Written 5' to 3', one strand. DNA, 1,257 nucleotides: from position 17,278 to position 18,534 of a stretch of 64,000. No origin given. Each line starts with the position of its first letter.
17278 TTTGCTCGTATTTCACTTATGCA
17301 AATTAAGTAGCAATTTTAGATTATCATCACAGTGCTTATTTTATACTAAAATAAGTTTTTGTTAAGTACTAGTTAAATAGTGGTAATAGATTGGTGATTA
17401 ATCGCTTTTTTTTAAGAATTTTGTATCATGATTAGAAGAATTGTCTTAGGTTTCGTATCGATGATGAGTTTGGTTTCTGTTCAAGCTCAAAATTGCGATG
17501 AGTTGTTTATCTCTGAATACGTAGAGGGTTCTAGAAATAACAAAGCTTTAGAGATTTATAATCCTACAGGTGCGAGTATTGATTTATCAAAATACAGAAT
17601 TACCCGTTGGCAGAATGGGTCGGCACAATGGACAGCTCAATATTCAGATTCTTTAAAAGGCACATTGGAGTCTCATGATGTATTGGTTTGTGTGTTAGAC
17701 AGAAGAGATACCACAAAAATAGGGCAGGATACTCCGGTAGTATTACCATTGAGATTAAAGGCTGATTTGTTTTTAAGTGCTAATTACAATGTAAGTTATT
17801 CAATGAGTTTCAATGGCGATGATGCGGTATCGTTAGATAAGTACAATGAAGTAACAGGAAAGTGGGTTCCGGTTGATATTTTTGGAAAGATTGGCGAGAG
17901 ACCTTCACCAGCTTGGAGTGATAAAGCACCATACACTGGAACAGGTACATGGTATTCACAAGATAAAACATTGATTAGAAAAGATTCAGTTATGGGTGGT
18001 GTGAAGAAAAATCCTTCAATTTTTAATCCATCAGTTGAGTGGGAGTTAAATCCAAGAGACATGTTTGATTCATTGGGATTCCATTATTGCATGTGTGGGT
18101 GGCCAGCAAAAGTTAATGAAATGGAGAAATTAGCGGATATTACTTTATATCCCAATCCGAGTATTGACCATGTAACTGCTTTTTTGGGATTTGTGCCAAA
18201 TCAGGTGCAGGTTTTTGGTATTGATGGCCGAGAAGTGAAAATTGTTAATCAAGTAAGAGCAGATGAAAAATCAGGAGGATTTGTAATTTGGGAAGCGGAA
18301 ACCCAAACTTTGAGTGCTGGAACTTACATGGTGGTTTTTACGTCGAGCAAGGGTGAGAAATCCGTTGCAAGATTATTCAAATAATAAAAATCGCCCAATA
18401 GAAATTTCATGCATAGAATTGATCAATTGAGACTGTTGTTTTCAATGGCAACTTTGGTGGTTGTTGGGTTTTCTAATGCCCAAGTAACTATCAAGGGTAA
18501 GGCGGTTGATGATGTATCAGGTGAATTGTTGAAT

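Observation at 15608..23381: Contiguous locus that looks built for scavenging extracellular nucleic acid: split 5'-nucleotidase, T9SS LTD protein, TonB-dependent receptor, T9SS endonuclease I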

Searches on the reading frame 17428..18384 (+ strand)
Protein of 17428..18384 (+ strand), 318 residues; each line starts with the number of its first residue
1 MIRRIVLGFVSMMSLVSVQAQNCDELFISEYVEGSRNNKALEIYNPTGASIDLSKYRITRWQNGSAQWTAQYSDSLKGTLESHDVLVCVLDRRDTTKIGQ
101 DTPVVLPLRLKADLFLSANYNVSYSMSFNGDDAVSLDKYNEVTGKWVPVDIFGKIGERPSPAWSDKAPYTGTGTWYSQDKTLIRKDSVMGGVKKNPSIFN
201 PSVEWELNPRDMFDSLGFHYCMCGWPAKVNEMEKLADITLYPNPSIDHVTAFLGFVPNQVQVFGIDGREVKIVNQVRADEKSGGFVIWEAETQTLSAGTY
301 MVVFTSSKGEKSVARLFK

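Call 3: search_protein_families(library=pfam, proteins=[window:17428-18384:+], max_evalue=0.01)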
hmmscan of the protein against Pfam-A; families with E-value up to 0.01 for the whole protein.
window:17428-18384:+ (318 aa): 2 families
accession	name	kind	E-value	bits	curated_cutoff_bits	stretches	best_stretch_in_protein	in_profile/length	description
PF00932.25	LTD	-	1.7e-12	48.1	34.3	1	20-137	2-96/109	Lamin Tail Domain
PF18962.6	Por_Secre_tail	-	1.4e-05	25.7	27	1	240-311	1-69/75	Secretion system C-terminal sorting domain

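Call 4: search_protein_families(library=ncbifam, proteins=[window:17428-18384:+], max_evalue=0.01)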
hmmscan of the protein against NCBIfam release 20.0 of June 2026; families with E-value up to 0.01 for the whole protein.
window:17428-18384:+ (318 aa): 2 families
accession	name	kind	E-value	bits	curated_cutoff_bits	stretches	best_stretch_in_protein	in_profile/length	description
NF033680.1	exonuc_ExeM-GG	exception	6.6e-15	54.2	1300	1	23-220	23-175/884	extracellular exonuclease ExeM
TIGR04183.1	Por_Secre_tail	domain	9.7e-07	28.7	23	1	240-316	1-69/72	T9SS type A sorting domain-containing protein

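Call 20: search_protein_families(library=pfam, proteins=[window:17428-18384:+], max_evalue=10)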
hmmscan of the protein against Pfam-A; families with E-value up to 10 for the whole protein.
window:17428-18384:+ (318 aa): 3 families
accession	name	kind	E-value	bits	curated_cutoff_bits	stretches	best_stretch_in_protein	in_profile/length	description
PF00932.25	LTD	-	1.7e-12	48.1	34.3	1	20-137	2-96/109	Lamin Tail Domain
PF18962.6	Por_Secre_tail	-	1.4e-05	25.7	27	1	240-311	1-69/75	Secretion system C-terminal sorting domain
PF23621.1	BP74_N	-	0.18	12.1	27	1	185-221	39-76/114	BP74 N-terminal domain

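Call 37: search_solved_structures(query=window:17428-18384:+, max_evalue=1, show_alignments=2)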
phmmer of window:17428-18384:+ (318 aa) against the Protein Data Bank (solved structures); distinct sequences matched with E-value up to 1: 0.

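Call 56: list_cluster_members(proteins=[L090:8977-11706:+, L090:11723-13324:+, window:18409-21147:+, window:17428-18384:+, window:21150-23381:+, window:15608-16468:-])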
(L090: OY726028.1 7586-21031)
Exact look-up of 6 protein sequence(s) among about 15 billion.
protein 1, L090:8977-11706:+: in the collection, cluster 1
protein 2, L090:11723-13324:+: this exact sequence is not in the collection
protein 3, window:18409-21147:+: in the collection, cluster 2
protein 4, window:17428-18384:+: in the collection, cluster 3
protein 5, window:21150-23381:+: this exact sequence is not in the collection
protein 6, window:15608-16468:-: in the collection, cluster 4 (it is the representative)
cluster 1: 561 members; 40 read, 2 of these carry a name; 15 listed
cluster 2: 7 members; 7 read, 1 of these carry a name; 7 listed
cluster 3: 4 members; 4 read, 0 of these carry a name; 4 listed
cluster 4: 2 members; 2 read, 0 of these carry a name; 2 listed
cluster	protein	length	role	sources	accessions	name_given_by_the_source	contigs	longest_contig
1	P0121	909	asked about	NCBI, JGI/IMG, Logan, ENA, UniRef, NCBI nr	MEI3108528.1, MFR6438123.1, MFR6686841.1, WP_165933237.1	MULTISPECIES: TonB-dependent receptor [Phocaeicola] | hypothetical protein | TonB-dependent receptor n=1 Tax=Phocaeicola TaxID=909656 RepID=UPI001404FEFD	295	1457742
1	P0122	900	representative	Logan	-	-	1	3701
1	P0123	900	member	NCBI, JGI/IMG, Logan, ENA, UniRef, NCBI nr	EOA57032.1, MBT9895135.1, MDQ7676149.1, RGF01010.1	TonB-dependent receptor plug domain-containing protein [Phocaeicola massiliensis] | tonB-dependent receptor | TonB-dependent receptor plug domain-containing protein n=2 Tax=Bacteroidaceae TaxID=815 ...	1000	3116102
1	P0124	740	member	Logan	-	-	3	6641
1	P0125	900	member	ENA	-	-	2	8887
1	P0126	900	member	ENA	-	-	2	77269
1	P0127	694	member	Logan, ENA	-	-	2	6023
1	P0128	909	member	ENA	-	-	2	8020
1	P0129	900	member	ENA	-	-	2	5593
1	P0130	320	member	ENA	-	-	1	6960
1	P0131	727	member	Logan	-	-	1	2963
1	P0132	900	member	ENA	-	-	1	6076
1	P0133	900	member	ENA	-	-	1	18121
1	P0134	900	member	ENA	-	-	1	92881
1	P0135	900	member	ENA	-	-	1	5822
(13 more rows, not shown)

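Call 62: search_protein_families(library=pfam, alignment_id=A3, max_evalue=0.001)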
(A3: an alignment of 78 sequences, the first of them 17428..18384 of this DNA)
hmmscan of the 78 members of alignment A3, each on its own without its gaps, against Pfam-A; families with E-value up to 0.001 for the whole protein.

A. member 1, window:17428-18384:+ (318 aa): 2 families
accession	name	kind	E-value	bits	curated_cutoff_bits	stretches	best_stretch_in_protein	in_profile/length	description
PF00932.25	LTD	-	1.7e-12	48.1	34.3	1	20-137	2-96/109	Lamin Tail Domain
PF18962.6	Por_Secre_tail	-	1.4e-05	25.7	27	1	240-311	1-69/75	Secretion system C-terminal sorting domain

B. families by the number of members that match (of 78 scanned): 4 families
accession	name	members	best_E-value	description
PF00932.25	LTD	78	4.2e-19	Lamin Tail Domain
PF18962.6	Por_Secre_tail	77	1.8e-14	Secretion system C-terminal sorting domain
PF11589.14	DUF3244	1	2.2e-05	Domain of unknown function (DUF3244)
PF13585.12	CHU_C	1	0.00093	CHU_C Type IX secretion signal domain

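Call 63: find_homologous_proteins(query=window:17428-18384:+, max_evalue=0.00001)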
Query window:17428-18384:+ (318 aa): 1904 proteins with E <= 0.00001 among 2661 candidates; the best 120 are listed.
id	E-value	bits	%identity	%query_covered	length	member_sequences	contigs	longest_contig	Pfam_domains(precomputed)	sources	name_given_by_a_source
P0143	3.3e-195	665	89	100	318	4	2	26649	PF00932.26,PF18962.8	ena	-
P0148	2.2e-182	623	83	100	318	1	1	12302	PF00932.26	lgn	-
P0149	3.7e-146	504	73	93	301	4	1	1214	PF00932.26,PF18962.8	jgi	-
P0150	2.7e-145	501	70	100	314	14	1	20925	PF00932.26,PF18962.8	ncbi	-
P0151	1.1e-142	493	69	100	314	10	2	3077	PF00932.26,PF18962.8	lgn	-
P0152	2.5e-142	492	68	100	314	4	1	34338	PF00932.26,PF18962.8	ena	-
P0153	5.8e-142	490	71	93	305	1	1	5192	PF00932.26,PF18962.8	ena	-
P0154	5.8e-141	487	72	93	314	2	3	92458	PF00932.26,PF18962.8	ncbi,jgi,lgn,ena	-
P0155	3.7e-138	478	70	93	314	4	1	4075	PF00932.26,PF18962.8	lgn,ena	-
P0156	2.4e-123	429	63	100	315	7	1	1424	PF00932.26,PF18962.8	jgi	jgi:hypothetical protein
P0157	1.9e-122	426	62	100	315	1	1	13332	PF00932.26,PF18962.8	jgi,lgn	jgi:hypothetical protein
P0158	4.1e-122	425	62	100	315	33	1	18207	PF00932.26,PF18962.8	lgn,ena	-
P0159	6.6e-122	425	61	100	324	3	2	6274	PF00932.26,PF18962.8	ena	-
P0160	7.3e-121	421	61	100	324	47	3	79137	PF00932.26,PF18962.8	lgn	-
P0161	1.2e-120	420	61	100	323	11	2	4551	PF00932.26,PF18962.8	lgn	-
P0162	5.2e-120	418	63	100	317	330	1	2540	PF00932.26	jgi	jgi:hypothetical protein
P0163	2.1e-119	416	60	100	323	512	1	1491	PF00932.26,PF18962.8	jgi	-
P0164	7.8e-119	414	60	100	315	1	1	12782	PF00932.26,PF18962.8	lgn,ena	-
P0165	7.9e-119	414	60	100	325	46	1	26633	PF00932.26,PF18962.8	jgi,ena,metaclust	metaclust:\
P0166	1.3e-117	410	60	100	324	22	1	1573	PF00932.26,PF18962.8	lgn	-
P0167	4.8e-117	409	61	100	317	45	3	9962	PF00932.26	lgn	-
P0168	7.9e-117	408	58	100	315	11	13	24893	PF00932.26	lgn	-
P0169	8.4e-117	408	61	100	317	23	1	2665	PF00932.26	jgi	jgi:hypothetical protein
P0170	2.3e-115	403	60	100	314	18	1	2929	PF00932.26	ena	-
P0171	2.9e-115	403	62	93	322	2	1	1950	PF00932.26,PF18962.8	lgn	-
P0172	1.3e-114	401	58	100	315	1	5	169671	PF00932.26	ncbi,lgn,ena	-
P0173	1.2e-101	358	61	85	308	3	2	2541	PF00932.26,PF18962.8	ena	-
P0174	2.9e-101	357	56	98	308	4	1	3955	PF00932.26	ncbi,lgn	ncbi:MAG: lamin tail domain-containing protein [Bacteroidia bacterium]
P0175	4.1e-101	356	54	100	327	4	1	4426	PF00932.26,PF18962.8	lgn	-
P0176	2.5e-100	354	53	100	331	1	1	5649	PF00932.26,PF18962.8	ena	-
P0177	3.9e-100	353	53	100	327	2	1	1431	PF00932.26,PF18962.8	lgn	-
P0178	4.7e-100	353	62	78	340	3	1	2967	PF00932.26,PF18962.8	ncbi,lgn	-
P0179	4.8e-100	353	52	100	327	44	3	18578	PF00932.26,PF18962.8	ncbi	-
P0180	5.8e-100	352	53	100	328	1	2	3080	PF00932.26,PF18962.8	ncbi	-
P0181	6.0e-100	352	55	100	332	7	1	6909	PF00932.26,PF18962.8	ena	-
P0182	1.8e-99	351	54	100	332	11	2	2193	PF00932.26,PF18962.8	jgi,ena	jgi:hypothetical protein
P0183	2.0e-99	351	56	92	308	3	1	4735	PF00932.26,PF18962.8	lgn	-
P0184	3.2e-99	350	52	100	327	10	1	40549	PF00932.26,PF18962.8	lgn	-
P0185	4.8e-99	349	54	94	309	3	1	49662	PF00932.26,PF18962.8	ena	-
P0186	6.9e-99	349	61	85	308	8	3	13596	PF00932.26,PF18962.8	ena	-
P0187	1.8e-98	348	53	100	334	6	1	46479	PF00932.26,PF18962.8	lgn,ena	-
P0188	2.1e-98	347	60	85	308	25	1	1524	PF00932.26,PF18962.8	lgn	-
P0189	3.2e-98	347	52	100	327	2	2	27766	PF00932.26,PF18962.8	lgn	-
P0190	7.2e-98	346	52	99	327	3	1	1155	PF00932.26,PF18962.8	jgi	-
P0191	1.8e-97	344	58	85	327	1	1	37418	PF00932.26,PF18962.8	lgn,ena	-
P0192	2.1e-97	344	51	100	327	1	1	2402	PF00932.26,PF18962.8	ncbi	-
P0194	5.2e-97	343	51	100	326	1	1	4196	PF00932.26,PF18962.8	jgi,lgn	-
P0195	8.3e-97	342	52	100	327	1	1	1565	PF00932.26,PF18962.8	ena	-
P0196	1.0e-96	342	51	96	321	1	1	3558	PF00932.26,PF18962.8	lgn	-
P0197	1.2e-96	342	52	100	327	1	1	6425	PF00932.26,PF18962.8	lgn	-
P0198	1.6e-96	341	52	100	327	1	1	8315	PF00932.26,PF18962.8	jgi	jgi:hypothetical protein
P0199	1.1e-95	338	52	98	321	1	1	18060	PF00932.26,PF18962.8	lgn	-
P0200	2.3e-95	337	51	100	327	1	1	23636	PF00932.26,PF18962.8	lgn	-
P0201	2.2e-93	331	52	97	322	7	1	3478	PF00932.26,PF18962.8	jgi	jgi:hypothetical protein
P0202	2.7e-92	327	51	98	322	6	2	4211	PF00932.26,PF18962.8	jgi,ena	jgi:hypothetical protein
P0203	3.3e-90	320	50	100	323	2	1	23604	PF00932.26,PF18962.8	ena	-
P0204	1.8e-89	318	50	99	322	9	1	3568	PF00932.26,PF18962.8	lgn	-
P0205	3.1e-88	314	49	100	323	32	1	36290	PF00932.26,PF18962.8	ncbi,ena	-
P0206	4.8e-88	313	49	100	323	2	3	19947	PF00932.26,PF18962.8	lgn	-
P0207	7.2e-88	313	48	100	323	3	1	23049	PF00932.26,PF18962.8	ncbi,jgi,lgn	ncbi:MAG: lamin tail domain-containing protein [Sphingomonadales bacterium]|jgi:hypothetical protein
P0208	7.5e-88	313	48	100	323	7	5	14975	PF00932.26,PF18962.8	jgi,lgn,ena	jgi:hypothetical protein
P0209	9.0e-88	312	49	100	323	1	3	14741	PF00932.26,PF18962.8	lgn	-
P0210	2.5e-87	311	48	100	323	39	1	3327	PF00932.26,PF18962.8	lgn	-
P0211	3.3e-87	311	47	100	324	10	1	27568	PF00932.26,PF18962.8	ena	-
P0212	3.3e-87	311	48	100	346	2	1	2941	PF00932.26,PF18962.8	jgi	jgi:hypothetical protein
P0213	4.6e-87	310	49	100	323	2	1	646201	PF00932.26,PF18962.8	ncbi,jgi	ncbi:MAG: lamin tail domain-containing protein [Sphingomonadales bacterium]|jgi:hypothetical protein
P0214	1.1e-86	309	48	100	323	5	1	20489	PF00932.26,PF18962.8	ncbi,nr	ncbi:MAG: T9SS C-terminal target domain-containing protein [Bacteroidetes bacterium]|nr:T9SS C-termi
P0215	1.3e-86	309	50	100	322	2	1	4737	PF00932.26,PF18962.8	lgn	-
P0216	1.3e-86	309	47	99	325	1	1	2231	PF00932.26,PF18962.8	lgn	-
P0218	1.4e-85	305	49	99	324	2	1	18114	PF00932.26,PF18962.8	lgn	-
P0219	1.7e-85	305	48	99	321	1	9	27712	PF00932.26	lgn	-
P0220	1.8e-85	305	49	99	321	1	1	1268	PF00932.26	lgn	-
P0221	2.5e-85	304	50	97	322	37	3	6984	PF00932.26,PF18962.8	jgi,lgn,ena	jgi:hypothetical protein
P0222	2.6e-85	304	48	100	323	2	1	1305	PF00932.26,PF18962.8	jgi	jgi:hypothetical protein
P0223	2.7e-85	304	52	93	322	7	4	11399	PF00932.26,PF18962.8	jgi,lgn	jgi:Lamin Tail Domain/Secretion system C-terminal sorting domain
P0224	4.9e-85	303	47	100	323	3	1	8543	PF00932.26,PF18962.8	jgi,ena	jgi:hypothetical protein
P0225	1.4e-84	302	47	100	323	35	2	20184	PF00932.26,PF18962.8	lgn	-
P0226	1.5e-84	302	52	93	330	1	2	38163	PF00932.26,PF18962.8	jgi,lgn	-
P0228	2.9e-84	301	51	90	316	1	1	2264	PF00932.26,PF18962.8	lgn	-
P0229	3.3e-84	301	48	100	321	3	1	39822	PF00932.26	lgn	-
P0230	4.5e-84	300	49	98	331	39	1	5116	PF00932.26,PF18962.8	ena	-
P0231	7.5e-84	300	73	57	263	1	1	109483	PF00932.26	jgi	jgi:hypothetical protein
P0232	1.8e-83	298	48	100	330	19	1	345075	PF00932.26,PF18962.8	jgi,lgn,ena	jgi:hypothetical protein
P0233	8.7e-83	296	44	70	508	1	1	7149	PF00932.26,PF18962.8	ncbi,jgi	jgi:hypothetical protein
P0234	1.1e-82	296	60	70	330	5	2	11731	PF00932.26,PF18962.8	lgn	-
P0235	1.4e-82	295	50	93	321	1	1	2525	PF00932.26,PF18962.8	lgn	-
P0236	1.4e-82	295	46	100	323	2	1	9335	PF00932.26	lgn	-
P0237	3.5e-82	294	55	79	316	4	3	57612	PF00932.26,PF18962.8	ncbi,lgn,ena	-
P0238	6.4e-82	293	48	94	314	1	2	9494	PF00932.26,PF18962.8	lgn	-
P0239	1.4e-81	292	47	100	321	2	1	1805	PF00932.26,PF18962.8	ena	-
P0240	1.5e-81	292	43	99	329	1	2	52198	PF00932.26,PF18962.8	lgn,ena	-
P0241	1.9e-81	292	49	93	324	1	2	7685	PF00932.26,PF18962.8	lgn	-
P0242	4.7e-81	290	46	98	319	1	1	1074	PF00932.26,PF18962.8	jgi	-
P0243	5.2e-81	290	45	99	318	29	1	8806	PF00932.26,PF18962.8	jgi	jgi:hypothetical protein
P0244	7.6e-81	290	48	100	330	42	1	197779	PF00932.26,PF18962.8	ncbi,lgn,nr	ncbi:MAG: lamin tail domain-containing protein [Bacteroidia bacterium]|nr:lamin tail domain-containi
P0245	1.0e-80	289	47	97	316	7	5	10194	PF00932.26,PF18962.8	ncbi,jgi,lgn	jgi:hypothetical protein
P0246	1.2e-80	289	53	80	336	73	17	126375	PF00932.26,PF18962.8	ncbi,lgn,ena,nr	ncbi:MAG: lamin tail domain-containing protein [Bacteroidota bacterium]|nr:lamin tail domain-contain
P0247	1.3e-80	289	45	100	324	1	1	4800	PF00932.26,PF18962.8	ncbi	-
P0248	1.6e-80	289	50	90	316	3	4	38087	PF00932.26,PF18962.8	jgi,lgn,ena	jgi:hypothetical protein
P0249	2.0e-80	288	47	97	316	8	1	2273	PF00932.26,PF18962.8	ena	-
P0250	1.3e-79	286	47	97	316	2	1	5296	PF00932.26,PF18962.8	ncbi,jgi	jgi:hypothetical protein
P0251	1.5e-79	285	51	85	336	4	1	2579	PF00932.26,PF18962.8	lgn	-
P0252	1.7e-79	285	45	99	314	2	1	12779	PF00932.26,PF18962.8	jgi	-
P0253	2.7e-79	285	51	84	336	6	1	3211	PF00932.26,PF18962.8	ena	-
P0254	4.1e-79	284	57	69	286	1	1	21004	PF00932.26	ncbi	-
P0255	8.8e-79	283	48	94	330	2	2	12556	PF00932.26,PF18962.8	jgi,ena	jgi:hypothetical protein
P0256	2.2e-78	282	44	99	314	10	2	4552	PF00932.26,PF18962.8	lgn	-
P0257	4.0e-78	281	45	98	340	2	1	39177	PF00932.26,PF18962.8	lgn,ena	-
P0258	4.1e-78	281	48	92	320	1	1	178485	PF00932.26,PF18962.8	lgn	-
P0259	6.6e-78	280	45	99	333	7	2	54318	PF00932.26,PF18962.8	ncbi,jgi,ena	-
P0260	1.2e-77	279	49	88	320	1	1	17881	PF00932.26,PF18962.8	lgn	-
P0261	5.9e-77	277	46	97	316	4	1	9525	PF00932.26,PF18962.8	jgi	jgi:hypothetical protein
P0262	7.0e-77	277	53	77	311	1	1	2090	PF00932.26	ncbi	-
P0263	9.4e-77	276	46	98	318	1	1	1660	PF00932.26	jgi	jgi:hypothetical protein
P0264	1.4e-76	276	46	93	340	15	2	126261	PF00932.26,PF18962.8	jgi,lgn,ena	jgi:hypothetical protein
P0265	1.9e-76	275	45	100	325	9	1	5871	PF00932.26,PF18962.8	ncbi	-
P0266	2.2e-76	275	55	75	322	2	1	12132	PF00932.26,PF18962.8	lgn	-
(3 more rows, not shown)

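Call 71: predict_structure(alignment_id=A4)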
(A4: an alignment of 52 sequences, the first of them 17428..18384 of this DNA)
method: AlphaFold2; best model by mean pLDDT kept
length: 318 residues; sequences in the alignment: 52
mean_pLDDT: 80.2   pTM: 0.61
mean pLDDT of the five models: 80.2, 78.3, 76.3, 76.0, 70.8
residues with pLDDT >= 90: 126; 70-90: 117; 50-70: 50; < 50: 25
segments of 3 or more residues with pLDDT < 50: 12-21, 226-234
pLDDT, mean of each block of 10 residues (from residue 1): 52 43 81 82 91 92 64 86 90 65 80 76 57 91 92 89 88 86 86 90 87 75 50 65 94 90 90 83 77 93 89 93
secondary structure, 60 per line:
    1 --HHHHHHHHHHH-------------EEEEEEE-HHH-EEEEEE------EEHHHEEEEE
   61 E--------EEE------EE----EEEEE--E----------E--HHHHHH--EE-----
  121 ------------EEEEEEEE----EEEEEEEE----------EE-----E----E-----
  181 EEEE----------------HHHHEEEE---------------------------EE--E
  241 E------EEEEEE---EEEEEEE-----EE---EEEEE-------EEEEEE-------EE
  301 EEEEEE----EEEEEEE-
elements in order: H3-13 E27-33 E39-44 E56-61 E70-72 E85-89 H106-111 E133-140 E145-152 E181-184 H201-204 E205-208 E248-253 E257-263 E274-278 E286-291 E299-306 E311-317

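Call 73: fold_search(model_id=the predicted structure, library=pdb)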
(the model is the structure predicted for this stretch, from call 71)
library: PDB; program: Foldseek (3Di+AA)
matches with E <= 10: 1789; with E <= 0.001: 5
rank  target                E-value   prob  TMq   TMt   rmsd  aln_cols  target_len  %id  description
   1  3gef_A                3.2e-04  1.00  0.25  0.56   5.8       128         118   16  Crystal structure of the R482W mutant of lamin A/C (released 2009-08-04)
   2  8zhr_F                3.5e-04  0.98  0.20  0.14  18.1       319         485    9  Cryo-EM structure of the full-length pAg-bound BTN2A1-BTN3A1-BTN3A2 complex (released 2025-11-26)
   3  1ifr                  5.8e-04  1.00  0.24  0.56   6.9       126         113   14  Structure of Lamin A/C Globular Domain (released 2002-07-17)
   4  1y18_B                5.8e-04  0.75  0.16  0.21  20.2       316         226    9  Fab fragment of catalytic elimination antibody 34E4 E(H50)D mutant in complex with hapten (released 2005-04-05)
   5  6rpr_B                9.2e-04  1.00  0.23  0.54   6.9       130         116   14  LEM domain of Emerin mutant T43I in complex with BAF dimer and the Igfold of the lamin A/C (released 2020-03-04)
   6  2xy2                  1.1e-03  1.00  0.19  0.29   4.8        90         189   14  CRYSTAL STRUCTURE OF NCAM2 IG1-2 (released 2011-02-23)
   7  7y5j                  1.1e-03  1.00  0.17  0.39   6.0        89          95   18  Crystal structure of sDscam Ig1 domain, isoform alpha1v7 (released 2023-05-24)
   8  3dbx_A                1.3e-03  0.66  0.19  0.21  17.6       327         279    9  Structure of chicken CD1-2 with bound fatty acid (released 2008-11-25)
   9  8zyr_C                1.4e-03  0.89  0.18  0.13  17.7       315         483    9  Cryo-EM structure of BTN2A1-BTN3A1-BTN3A3 (released 2025-06-25)
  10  7crg_A                1.6e-03  1.00  0.25  0.53   5.7       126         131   16  Beta-strand-mediated dimeric formation of the extended Ig-like domains of human lamin A/C (released 2021-08-25)
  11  6ghd_B                1.6e-03  1.00  0.23  0.54   6.6       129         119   13  Structural analysis of the ternary complex between lamin A/C, BAF and emerin identifies an interface disrupted in auto (released 2018-08-08)
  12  8zk1_E                1.7e-03  0.85  0.19  0.27  18.4       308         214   12  Cryo-EM structure of BTN2A1-BTN3A1-BTN3A2 mutant complex (BTN3A1 H381R, BTN2A1 R477A/T510A) (released 2025-11-26)
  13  6ghd_F                1.8e-03  1.00  0.23  0.54   6.6       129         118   13  Structural analysis of the ternary complex between lamin A/C, BAF and emerin identifies an interface disrupted in auto (released 2018-08-08)
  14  8zhr_E                1.9e-03  0.94  0.21  0.22  18.2       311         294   11  Cryo-EM structure of the full-length pAg-bound BTN2A1-BTN3A1-BTN3A2 complex (released 2025-11-26)
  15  3fn3_A                2.1e-03  0.89  0.19  0.27  21.9       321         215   10  Dimeric Structure of PD-L1 (released 2009-12-29)
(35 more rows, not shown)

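Call 102: search_protein_representatives(alignment_id=A4)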
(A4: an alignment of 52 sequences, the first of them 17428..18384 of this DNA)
Query: 52 sequences, 316 profile positions. Proteins with E-value up to 0.001 (for the whole library): 20748; up to 1e-10: 5206; up to 1e-30: 945. The best 150 are listed.
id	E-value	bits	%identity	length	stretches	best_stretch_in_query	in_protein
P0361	5.5e-150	515.1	-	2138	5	20-227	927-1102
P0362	2.7e-149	512.8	-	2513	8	15-226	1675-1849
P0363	2.0e-148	509.9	-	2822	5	18-229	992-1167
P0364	3.8e-139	479.5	-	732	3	1-250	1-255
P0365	2.0e-133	460.7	-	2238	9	20-225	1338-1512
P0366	8.6e-130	448.7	-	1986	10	18-86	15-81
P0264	1.6e-129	447.9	-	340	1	1-315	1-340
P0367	1.1e-126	438.5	-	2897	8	21-222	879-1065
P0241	7.0e-126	435.9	-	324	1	1-314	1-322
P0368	1.8e-123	428.0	-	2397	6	21-224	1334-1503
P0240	6.7e-119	412.9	-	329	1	4-315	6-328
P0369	8.5e-119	412.6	-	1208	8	7-220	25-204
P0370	3.4e-118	410.6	-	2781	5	23-221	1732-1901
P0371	7.8e-118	409.4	-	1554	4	7-220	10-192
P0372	2.3e-111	388.2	-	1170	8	23-245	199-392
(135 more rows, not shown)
